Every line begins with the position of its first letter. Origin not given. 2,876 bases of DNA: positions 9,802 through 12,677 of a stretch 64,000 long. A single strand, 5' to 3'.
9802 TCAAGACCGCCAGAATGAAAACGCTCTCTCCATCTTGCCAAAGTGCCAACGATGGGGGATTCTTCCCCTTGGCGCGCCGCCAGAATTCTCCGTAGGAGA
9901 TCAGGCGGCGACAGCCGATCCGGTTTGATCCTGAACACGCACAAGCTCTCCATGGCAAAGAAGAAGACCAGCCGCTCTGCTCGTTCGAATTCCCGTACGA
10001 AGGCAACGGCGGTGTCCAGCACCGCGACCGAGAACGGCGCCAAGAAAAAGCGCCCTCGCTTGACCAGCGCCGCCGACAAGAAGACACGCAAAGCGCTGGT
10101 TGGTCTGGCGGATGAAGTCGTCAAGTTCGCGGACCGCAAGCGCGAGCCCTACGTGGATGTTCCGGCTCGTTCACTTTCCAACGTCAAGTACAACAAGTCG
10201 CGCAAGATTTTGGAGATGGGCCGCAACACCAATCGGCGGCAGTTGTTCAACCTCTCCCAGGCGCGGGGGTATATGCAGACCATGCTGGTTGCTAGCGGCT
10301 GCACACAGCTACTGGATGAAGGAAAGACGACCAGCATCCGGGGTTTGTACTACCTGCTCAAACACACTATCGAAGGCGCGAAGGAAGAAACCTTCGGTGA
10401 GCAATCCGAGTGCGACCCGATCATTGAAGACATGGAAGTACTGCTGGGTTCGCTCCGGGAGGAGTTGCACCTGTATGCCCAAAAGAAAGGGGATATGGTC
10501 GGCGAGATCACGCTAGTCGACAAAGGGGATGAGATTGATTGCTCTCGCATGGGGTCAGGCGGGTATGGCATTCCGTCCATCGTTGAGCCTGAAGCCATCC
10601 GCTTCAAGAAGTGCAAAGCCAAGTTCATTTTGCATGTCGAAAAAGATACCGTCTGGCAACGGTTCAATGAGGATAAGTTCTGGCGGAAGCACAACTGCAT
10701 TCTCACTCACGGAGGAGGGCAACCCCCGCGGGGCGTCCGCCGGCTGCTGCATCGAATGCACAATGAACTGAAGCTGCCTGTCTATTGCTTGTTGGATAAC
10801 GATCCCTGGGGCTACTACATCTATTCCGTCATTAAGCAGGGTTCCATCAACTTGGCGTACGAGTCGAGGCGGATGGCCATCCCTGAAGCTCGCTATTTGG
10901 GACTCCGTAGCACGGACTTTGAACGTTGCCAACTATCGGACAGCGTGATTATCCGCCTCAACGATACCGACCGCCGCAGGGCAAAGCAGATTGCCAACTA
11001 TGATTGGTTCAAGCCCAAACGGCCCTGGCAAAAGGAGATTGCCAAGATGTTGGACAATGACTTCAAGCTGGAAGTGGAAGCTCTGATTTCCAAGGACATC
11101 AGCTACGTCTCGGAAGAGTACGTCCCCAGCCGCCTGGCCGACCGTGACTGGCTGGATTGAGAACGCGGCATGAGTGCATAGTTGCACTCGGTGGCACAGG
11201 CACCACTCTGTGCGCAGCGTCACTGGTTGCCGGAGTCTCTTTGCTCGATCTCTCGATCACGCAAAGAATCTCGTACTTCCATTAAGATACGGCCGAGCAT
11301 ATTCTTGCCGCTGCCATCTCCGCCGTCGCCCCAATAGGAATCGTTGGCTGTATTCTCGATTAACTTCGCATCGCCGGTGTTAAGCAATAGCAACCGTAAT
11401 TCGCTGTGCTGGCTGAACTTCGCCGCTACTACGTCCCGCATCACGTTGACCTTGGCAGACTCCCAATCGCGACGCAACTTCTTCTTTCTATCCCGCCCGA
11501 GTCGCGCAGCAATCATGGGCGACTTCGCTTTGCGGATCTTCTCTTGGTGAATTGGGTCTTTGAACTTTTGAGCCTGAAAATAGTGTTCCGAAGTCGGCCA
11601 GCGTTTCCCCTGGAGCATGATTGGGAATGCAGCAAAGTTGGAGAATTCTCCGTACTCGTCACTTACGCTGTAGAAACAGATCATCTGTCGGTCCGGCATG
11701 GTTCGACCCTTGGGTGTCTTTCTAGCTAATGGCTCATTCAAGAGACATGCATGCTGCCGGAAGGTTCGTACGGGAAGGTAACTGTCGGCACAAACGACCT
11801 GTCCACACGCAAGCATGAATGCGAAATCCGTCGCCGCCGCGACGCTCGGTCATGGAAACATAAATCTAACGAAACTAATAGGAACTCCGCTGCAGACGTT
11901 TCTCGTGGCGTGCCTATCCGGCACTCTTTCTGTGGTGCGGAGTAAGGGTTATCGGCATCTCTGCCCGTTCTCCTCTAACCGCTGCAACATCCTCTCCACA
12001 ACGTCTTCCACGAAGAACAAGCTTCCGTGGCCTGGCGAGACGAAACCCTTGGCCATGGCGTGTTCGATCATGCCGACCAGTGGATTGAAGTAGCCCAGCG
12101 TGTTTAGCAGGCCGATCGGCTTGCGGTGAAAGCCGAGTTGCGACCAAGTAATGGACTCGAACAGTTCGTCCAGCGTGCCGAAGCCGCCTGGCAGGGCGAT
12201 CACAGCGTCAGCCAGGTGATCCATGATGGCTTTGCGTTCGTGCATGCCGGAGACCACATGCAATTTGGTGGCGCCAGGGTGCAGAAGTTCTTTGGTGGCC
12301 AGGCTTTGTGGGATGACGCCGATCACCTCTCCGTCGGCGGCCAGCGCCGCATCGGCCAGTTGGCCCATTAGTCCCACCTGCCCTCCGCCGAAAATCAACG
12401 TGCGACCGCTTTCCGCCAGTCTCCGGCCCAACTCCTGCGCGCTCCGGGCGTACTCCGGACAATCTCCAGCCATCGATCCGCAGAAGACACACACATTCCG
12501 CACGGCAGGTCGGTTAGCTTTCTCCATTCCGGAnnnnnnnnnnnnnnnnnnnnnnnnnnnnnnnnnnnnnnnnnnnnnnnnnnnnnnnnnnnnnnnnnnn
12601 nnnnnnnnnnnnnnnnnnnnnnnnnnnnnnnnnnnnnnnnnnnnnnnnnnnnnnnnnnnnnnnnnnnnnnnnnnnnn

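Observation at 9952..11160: Orphan topoisomerase VI-A / Spo11-type gene with no B subunit nearby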

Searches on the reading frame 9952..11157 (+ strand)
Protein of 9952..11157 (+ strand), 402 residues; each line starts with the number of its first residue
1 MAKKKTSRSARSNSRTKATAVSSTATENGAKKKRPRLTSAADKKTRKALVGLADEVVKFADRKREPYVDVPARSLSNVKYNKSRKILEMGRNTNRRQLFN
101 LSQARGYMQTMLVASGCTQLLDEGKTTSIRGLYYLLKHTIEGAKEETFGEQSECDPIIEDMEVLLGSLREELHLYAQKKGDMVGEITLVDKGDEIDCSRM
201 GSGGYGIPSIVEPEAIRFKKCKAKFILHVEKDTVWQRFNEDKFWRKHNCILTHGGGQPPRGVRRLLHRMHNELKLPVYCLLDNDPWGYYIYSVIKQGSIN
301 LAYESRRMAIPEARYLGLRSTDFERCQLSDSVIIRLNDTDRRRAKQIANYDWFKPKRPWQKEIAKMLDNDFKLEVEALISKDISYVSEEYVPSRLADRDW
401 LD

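Call 4: search_protein_families(library=pfam, proteins=[window:9952-11157:+], max_evalue=0.01)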
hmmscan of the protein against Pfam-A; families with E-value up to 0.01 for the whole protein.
window:9952-11157:+ (402 aa): 3 families
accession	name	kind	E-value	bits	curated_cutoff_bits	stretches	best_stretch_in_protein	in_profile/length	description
PF21180.3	TOP6A-Spo11_Toprim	-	5.5e-59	199.4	24.1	1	225-395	1-170/170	Topoisomerase 6 subunit A/Spo11, Toprim domain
PF04406.19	TP6A_N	-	5.9e-15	55.3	26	1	107-174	3-62/62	Type IIB DNA topoisomerase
PF20768.2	Topo_VI_alpha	-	8.9e-09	35.5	23.6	1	180-221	5-49/50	All-beta domain in DNA topoisomerase VI alpha subunit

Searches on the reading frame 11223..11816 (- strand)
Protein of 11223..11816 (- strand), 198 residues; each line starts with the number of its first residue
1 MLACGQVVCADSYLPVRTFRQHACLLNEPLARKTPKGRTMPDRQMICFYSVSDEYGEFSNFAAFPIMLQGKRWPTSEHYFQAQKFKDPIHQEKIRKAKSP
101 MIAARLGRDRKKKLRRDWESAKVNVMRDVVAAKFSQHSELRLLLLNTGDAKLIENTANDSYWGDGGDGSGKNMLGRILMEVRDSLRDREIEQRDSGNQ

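Call 4: search_protein_families(library=pfam, proteins=[window:11223-11816:-], max_evalue=0.01)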
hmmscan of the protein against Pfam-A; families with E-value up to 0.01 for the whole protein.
window:11223-11816:- (198 aa): 2 families
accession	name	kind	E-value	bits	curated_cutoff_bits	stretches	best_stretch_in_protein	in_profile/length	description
PF08719.17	NADAR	-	7.1e-41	140.6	35.1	1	48-186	2-163/163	NADAR domain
PF08010.17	Phage_30_3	-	0.00067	19.9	36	1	57-112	6-60/138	Bacteriophage protein GP30.3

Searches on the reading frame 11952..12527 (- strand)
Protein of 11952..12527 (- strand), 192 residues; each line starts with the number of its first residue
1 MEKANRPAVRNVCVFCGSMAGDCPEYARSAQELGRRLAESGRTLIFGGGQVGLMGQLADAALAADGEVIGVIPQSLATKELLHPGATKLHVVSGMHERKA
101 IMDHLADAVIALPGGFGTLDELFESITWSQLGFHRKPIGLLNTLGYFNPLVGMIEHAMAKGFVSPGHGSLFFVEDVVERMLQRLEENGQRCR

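Call 4: search_protein_families(library=pfam, proteins=[window:11952-12527:-], max_evalue=0.01)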
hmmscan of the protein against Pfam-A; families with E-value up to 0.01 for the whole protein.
window:11952-12527:- (192 aa): 2 families
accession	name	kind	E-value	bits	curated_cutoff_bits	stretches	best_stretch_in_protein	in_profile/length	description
PF03641.19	Lysine_decarbox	-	6.5e-41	140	27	1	54-183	1-130/131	Possible lysine decarboxylase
PF18306.6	LDcluster4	-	1.3e-16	61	26.3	1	17-126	8-114/151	SLOG cluster4 family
